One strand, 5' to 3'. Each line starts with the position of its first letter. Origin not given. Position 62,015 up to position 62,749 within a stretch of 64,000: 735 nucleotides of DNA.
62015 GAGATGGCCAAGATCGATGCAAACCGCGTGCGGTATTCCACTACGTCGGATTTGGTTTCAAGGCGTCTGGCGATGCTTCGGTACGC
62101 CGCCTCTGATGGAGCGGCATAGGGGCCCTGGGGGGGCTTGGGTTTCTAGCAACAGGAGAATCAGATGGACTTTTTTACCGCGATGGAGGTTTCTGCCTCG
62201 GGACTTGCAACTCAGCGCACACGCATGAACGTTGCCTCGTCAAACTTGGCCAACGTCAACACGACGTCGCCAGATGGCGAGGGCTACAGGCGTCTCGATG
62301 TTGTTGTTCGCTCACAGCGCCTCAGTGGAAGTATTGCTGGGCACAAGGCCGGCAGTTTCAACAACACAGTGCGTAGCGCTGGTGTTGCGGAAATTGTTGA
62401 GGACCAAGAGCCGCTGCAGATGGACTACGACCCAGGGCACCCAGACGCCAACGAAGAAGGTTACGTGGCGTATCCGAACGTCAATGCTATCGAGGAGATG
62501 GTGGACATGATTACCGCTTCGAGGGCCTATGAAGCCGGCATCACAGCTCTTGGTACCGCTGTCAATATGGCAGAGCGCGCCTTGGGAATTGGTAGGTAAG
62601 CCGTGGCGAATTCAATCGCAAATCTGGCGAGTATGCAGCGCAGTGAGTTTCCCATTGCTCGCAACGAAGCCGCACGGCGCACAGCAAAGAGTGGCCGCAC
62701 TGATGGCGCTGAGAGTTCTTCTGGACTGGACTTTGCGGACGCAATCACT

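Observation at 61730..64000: Flagellar basal-body operon (flgB-flgC-fliE-fliF) with sigma-54 activator and paired kinases in a myxobacterial-type genome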

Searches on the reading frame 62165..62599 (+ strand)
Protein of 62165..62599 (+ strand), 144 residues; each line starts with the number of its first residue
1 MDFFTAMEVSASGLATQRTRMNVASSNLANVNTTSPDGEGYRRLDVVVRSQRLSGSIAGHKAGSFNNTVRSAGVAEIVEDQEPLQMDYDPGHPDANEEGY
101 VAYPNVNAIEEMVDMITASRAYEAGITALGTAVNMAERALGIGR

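Call 7: search_protein_families(library=pfam, proteins=[window:62165-62596:+], max_evalue=0.01)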
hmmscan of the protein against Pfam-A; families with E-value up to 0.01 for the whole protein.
window:62165-62596:+ (144 aa): 2 families
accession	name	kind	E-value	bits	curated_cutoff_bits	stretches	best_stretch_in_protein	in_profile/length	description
PF06429.18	Flg_bbr_C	-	1.5e-13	50.4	23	1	98-140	2-44/46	Flagellar basal body rod FlgEFG protein C-terminal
PF00460.25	Flg_bb_rod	-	2.3e-09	37.5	20.7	1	7-34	1-28/31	Flagella basal body rod protein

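Call 8: search_protein_families(library=ncbifam, proteins=[window:62165-62596:+], max_evalue=0.01)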
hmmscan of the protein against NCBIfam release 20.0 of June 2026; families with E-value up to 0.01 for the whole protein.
window:62165-62596:+ (144 aa): 21 families
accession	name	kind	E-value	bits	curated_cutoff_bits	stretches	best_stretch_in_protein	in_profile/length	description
TIGR01395.1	FlgC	equivalog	3.8e-44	150.3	102.1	1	4-144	1-137/137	flagellar basal body rod protein FlgC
NF009275.1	PRK12632.1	equivalog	1.1e-17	64.6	170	1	2-137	3-122/130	flagellar basal body rod protein FlgC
TIGR02488.1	flgG_G_neg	equivalog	2.9e-14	53.2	252.75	2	97-137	213-253/259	flagellar basal-body rod protein FlgG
TIGR03506.1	FlgEFG_subfam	subfamily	2.2e-13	50.7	70.25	2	6-35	2-31/351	flagellar hook-basal body complex protein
NF009456.0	PRK12816.1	equivalog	4.2e-11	43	416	2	98-140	218-260/264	flagellar basal body rod protein FlgG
TIGR02490.1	flgF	equivalog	1.3e-08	34.7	178.5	2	9-54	3-43/218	flagellar basal-body rod protein FlgF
NF009280.2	PRK12640.1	subfamily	1.4e-08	34.6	210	1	97-139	197-239/246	flagellar basal body rod protein FlgF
NF009282.1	PRK12642.1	equivalog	1.5e-07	31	242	1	96-125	190-219/239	flagellar basal-body rod protein FlgF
NF004243.1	PRK05682.2-2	equivalog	5.4e-07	29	801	1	1-72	1-67/420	flagellar hook protein FlgE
TIGR02492.1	flgK_ends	equivalog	7.3e-06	25.6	170.75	1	6-76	2-62/437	flagellar hook-associated protein FlgK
NF004240.1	PRK05682.1-4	equivalog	7.5e-05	22.2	472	0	8-34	4-30/443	flagellar hook protein FlgE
NF004241.1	PRK05682.1-5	equivalog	0.00012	21.3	469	1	9-55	7-51/446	flagellar hook protein FlgE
TIGR01396.1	FlgB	equivalog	0.00013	22.2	59.05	1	5-140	3-130/131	flagellar basal body rod protein FlgB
NF009278.1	PRK12636.1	equivalog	0.00018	21.2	350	0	10-67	8-64/263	flagellar basal body rod protein FlgG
NF009331.1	PRK12689.1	equivalog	0.00025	20.3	347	0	97-124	202-229/252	flagellar basal-body rod protein FlgF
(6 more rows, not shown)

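Call 9: find_encoding_contigs(protein=window:62165-62599:+, flank=10000, max_places=6)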
Protein window:62165-62599:+ (144 aa): 2 contigs read that carry it; 2 places shown.
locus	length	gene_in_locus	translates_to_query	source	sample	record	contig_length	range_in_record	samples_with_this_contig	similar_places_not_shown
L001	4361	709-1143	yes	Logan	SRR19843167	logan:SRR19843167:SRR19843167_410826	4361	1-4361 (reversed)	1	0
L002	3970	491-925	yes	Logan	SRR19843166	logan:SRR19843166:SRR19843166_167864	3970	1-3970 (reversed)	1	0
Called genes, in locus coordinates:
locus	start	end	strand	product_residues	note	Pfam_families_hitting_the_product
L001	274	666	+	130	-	PF00460:Flg_bb_rod (weak)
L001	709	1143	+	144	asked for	PF00460:Flg_bb_rod, PF06429:Flg_bbr_C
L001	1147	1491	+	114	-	PF02049:FliE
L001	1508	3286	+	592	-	-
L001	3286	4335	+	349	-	PF03448:MgtE_N (faint), PF14842:FliG_N, PF14841:FliG_M, PF01706:FliG_C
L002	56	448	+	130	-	PF00460:Flg_bb_rod (weak)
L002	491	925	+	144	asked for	PF00460:Flg_bb_rod, PF06429:Flg_bbr_C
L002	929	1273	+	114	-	PF02049:FliE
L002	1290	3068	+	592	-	-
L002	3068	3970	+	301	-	?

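Call 30: search_solved_structures(query=L001:3286-4332:+, show_alignments=2, max_evalue=1e-10)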
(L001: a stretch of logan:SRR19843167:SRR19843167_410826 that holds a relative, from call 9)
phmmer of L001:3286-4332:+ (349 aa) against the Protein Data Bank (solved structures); distinct sequences matched with E-value up to 1e-10: 11.
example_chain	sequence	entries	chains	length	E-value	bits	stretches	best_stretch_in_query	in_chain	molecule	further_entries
8z4d_1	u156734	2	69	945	9e-47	163.4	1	18-346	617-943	Flagellar M-ring protein,Flagellar motor switch protein FliG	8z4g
8umd_B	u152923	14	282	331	9.3e-37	130.5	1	18-345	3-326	Flagellar motor switch protein FliG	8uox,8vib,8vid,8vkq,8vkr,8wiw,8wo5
3hjl_A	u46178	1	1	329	1.1e-35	127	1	15-339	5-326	Flagellar motor switch protein fliG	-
8umx_B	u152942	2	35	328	2e-35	126.1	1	18-345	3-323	Flagellar motor switch protein FliG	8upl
1lkv_X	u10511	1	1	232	1.4e-34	123.3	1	130-349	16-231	FLAGELLAR MOTOR SWITCH PROTEIN FLIG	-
3ajc_A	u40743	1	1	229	2.1e-33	119.5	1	130-349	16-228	Flagellar motor switch protein fliG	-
4fhr_B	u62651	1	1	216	4e-31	112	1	130-339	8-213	Flagellar motor switch protein FliG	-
3usw_A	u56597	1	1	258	1.9e-23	86.8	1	89-339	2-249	Flagellar motor switch protein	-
3usy_A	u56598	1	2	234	1.1e-22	84.3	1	128-339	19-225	Flagellar motor switch protein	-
1qc7_A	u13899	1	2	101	6.7e-20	75.1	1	250-349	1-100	PROTEIN (FLIG)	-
8ucs_H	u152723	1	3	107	8.7e-14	55.1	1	252-344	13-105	Flagellar motor switch protein FliG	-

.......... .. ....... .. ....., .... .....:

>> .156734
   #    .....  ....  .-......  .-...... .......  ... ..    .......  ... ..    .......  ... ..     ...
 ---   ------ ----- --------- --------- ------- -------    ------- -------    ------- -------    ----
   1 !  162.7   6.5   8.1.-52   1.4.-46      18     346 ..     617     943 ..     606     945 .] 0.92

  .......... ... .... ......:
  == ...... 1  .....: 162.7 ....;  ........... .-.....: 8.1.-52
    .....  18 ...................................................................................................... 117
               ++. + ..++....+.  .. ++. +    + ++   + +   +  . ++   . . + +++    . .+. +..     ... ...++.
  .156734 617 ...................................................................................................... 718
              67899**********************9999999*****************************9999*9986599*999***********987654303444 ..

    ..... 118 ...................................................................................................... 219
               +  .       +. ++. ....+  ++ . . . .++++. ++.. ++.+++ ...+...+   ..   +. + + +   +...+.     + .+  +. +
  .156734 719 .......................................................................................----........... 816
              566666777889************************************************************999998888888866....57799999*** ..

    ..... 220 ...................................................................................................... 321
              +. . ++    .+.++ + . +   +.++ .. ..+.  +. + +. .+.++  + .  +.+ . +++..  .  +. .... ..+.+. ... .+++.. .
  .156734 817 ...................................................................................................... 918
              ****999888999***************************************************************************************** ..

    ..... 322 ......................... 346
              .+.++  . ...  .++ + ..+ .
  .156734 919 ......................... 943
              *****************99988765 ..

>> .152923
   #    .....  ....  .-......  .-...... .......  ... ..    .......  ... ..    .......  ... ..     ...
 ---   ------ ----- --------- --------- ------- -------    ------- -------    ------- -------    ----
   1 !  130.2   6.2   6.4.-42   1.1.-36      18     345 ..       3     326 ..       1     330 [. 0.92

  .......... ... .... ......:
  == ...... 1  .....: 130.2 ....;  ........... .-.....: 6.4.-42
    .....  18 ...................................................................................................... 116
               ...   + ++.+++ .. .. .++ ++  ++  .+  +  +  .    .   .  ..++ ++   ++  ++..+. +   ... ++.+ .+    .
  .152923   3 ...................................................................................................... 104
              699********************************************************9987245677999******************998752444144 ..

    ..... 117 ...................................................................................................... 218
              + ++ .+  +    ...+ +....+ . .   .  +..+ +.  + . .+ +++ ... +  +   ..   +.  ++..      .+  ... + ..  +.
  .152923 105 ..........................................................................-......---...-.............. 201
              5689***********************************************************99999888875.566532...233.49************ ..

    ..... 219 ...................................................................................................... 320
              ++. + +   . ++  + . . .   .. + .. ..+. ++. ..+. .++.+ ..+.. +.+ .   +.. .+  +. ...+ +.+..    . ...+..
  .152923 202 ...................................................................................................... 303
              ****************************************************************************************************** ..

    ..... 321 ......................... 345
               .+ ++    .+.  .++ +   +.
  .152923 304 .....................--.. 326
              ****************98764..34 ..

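Call 33: find_related_loci(query=window:62165-62596:+, collection=metagenome_contigs, flank=10000)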
Query window:62165-62596:+ (144 aa) in metagenome_contigs; peptide patterns used: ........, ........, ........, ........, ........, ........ (x = any residue, [..] = any of these).
600 stretches matched a pattern (row limit reached: there are more); 403 encode a relative of the query (tblastn E <= 1e-3); the best 80 are kept; 80 distinct loci.
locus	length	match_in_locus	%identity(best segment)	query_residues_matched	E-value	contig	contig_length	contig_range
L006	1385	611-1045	70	1-144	3e-66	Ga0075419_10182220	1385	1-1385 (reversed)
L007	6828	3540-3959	63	1-144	3e-54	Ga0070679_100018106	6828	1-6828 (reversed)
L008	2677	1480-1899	63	1-144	3e-51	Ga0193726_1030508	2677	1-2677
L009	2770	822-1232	50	1-144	2e-40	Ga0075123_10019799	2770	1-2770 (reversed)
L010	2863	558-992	50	1-144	2e-40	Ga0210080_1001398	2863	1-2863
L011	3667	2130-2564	49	1-144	8e-40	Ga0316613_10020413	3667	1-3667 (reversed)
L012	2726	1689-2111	44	1-144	1e-38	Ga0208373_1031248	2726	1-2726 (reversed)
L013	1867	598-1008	48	1-144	7e-39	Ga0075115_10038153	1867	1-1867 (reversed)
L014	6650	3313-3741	49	1-142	3e-38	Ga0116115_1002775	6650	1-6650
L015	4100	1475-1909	48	1-144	3e-38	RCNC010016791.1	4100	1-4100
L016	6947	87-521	47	1-144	6e-38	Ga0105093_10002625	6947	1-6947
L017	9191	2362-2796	47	1-144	1e-37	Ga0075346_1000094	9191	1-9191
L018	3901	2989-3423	46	1-144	3e-37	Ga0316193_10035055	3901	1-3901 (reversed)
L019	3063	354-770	48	1-144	3e-37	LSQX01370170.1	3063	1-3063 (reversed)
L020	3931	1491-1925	46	1-144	1e-36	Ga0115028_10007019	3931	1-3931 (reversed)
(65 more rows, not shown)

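Call 40: search_protein_families(library=pfam, proteins=[L007:779-2272:-, L007:2269-3039:-, L007:4269-5891:+], max_evalue=0.0001)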
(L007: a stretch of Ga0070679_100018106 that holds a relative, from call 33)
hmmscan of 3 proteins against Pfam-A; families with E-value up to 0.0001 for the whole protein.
L007:779-2272:- (497 aa): 2 families
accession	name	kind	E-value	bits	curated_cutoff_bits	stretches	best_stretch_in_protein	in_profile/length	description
PF02518.31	HATPase_c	-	1.9e-20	73.8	26.4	1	373-473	6-110/111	Histidine kinase-, DNA gyrase B-, and HSP90-like ATPase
PF00072.30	Response_reg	-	5e-17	62.5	30.2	1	7-108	1-103/111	Response regulator receiver domain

L007:2269-3039:- (256 aa): 2 families
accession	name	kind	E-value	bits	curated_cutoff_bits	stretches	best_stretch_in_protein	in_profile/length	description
PF00512.31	HisKA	-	4.7e-06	27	26.9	1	155-205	2-50/66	His Kinase A (phospho-acceptor) domain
PF13426.13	PAS_9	-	2.3e-05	25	27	0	26-117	2-103/103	PAS domain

L007:4269-5891:+ (541 aa): 2 families
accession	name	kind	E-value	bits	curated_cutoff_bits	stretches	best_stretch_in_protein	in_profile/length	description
PF01514.23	YscJ_FliF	-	5.5e-31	108.2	24.4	1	54-220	4-177/179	Secretory protein of YscJ/FliF family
PF08345.17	YscJ_FliF_C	-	1.2e-26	94.3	23.8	1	244-405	1-147/147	Flagellar M-ring protein C-terminal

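Call 52: search_protein_families(library=pfam, proteins=[L007:188-853:+], max_evalue=0.01)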
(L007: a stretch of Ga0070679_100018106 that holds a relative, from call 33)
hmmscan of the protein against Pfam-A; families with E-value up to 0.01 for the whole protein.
L007:188-853:+ (222 aa): 0 families

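Call 56: find_homologous_proteins(query=L001:3286-4332:+, max_evalue=1e-20)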
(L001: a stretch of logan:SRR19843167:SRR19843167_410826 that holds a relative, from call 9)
Query L001:3286-4332:+ (349 aa): 393 proteins with E <= 1e-20 among 8000 candidates; the best 120 are listed.
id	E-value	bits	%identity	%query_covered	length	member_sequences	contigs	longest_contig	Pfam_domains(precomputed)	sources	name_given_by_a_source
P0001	1.8e-206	703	96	100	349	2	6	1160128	PF14842.12,PF14841.12,PF03448.23,PF01706.22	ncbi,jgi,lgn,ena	-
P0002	4.1e-204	695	95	100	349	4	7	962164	PF14842.12,PF14841.12,PF03448.23,PF01706.22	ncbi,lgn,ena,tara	tara:strand:- start:133747 stop:134796 length:1050 start_codon:yes stop_codon:yes gene_type:complete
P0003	1.1e-200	684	97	96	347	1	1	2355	PF14842.12,PF14841.12,PF03448.23,PF01706.22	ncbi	-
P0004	9.7e-197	671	92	100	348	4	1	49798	PF14842.12,PF14841.12,PF03448.23,PF01706.22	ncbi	-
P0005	4.7e-196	669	93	98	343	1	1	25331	PF14842.12,PF14841.12,PF03448.23,PF01706.22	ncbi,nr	ncbi:MAG: hypothetical protein GY811_24015 [Myxococcales bacterium]|nr:hypothetical protein [Myxococ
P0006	1.2e-180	618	88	95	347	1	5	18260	PF14842.12,PF14841.12,PF03448.23,PF01706.22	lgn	-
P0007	2.3e-177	607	83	97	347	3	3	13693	PF14842.12,PF14841.12,PF03448.23,PF01706.22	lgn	-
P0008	4.3e-177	606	85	96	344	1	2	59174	PF14842.12,PF14841.12,PF03448.23,PF01706.22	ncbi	-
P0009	1.2e-165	569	80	96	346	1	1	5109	PF14842.12,PF14841.12,PF03448.23,PF01706.22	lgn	-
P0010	2.9e-115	403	88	63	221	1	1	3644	PF14842.12,PF14841.12,PF03448.23,PF01706.22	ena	-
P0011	1.3e-114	401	62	96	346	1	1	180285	PF14842.12,PF14841.12,PF03448.23,PF01706.22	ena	-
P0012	2.3e-114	400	61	95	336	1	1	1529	PF14842.12,PF14841.12,PF03448.23,PF01706.22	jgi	-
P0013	1.8e-113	397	61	95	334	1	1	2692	PF14842.12,PF14841.12,PF03448.23,PF01706.22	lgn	-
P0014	1.1e-110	388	58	95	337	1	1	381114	PF14842.12,PF14841.12,PF03448.23,PF01706.22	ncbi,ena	-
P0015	1.4e-104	368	57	95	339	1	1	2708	PF14842.12,PF14841.12,PF03448.23,PF01706.22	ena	-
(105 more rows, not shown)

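Call 57: find_encoding_contigs(protein=P0001, flank=10000, max_places=2)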
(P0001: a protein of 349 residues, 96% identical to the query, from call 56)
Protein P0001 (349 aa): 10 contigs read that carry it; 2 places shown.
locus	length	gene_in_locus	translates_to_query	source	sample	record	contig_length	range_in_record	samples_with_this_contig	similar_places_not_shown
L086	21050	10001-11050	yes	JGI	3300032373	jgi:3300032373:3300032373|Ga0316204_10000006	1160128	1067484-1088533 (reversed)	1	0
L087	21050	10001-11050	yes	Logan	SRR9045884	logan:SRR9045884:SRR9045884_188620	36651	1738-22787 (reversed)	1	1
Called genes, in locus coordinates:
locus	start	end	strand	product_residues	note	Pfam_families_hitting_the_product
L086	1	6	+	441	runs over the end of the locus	PF09471:Peptidase_M64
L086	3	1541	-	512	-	PF10092:DUF2330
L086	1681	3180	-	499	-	PF00072:Response_reg, PF02518:HATPase_c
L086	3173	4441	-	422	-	PF13426:PAS_9, PF00512:HisKA (weak), PF02518:HATPase_c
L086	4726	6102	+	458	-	PF00072:Response_reg, PF00158:Sigma54_activat, PF14532:Sigma54_activ_2, PF00004:AAA (weak), PF07728:AAA_5 (weak), PF25601:AAA_lid_14, PF02954:HTH_8, PF18024:HTH_50 (faint)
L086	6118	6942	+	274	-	-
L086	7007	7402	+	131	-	PF00460:Flg_bb_rod (weak)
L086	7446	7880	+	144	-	PF00460:Flg_bb_rod, PF06429:Flg_bbr_C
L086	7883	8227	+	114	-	PF02049:FliE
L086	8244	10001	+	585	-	PF01514:YscJ_FliF, PF08345:YscJ_FliF_C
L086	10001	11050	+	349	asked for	PF03448:MgtE_N (faint), PF14842:FliG_N, PF14841:FliG_M, PF01706:FliG_C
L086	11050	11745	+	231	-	PF02108:FliH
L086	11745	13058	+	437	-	PF02874:ATP-synt_ab_N, PF00006:ATP-synt_ab, PF18269:T3SS_ATPase_C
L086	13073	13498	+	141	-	PF02050:FliJ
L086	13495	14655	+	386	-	-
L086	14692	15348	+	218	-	PF03963:FlgD, PF13860:FlgD_ig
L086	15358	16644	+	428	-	PF00460:Flg_bb_rod (weak), PF22692:LlgE_F_G_D1, PF07559:FlgE_D2, PF06429:Flg_bbr_C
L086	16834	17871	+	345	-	PF01052:FliMN_C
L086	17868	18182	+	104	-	PF01052:FliMN_C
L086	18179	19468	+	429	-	PF04347:FliO (faint)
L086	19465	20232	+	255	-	PF00813:FliP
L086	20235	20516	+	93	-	PF01313:Bac_export_3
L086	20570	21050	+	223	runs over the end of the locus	PF01311:Bac_export_1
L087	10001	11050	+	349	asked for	PF03448:MgtE_N (faint), PF14842:FliG_N, PF14841:FliG_M, PF01706:FliG_C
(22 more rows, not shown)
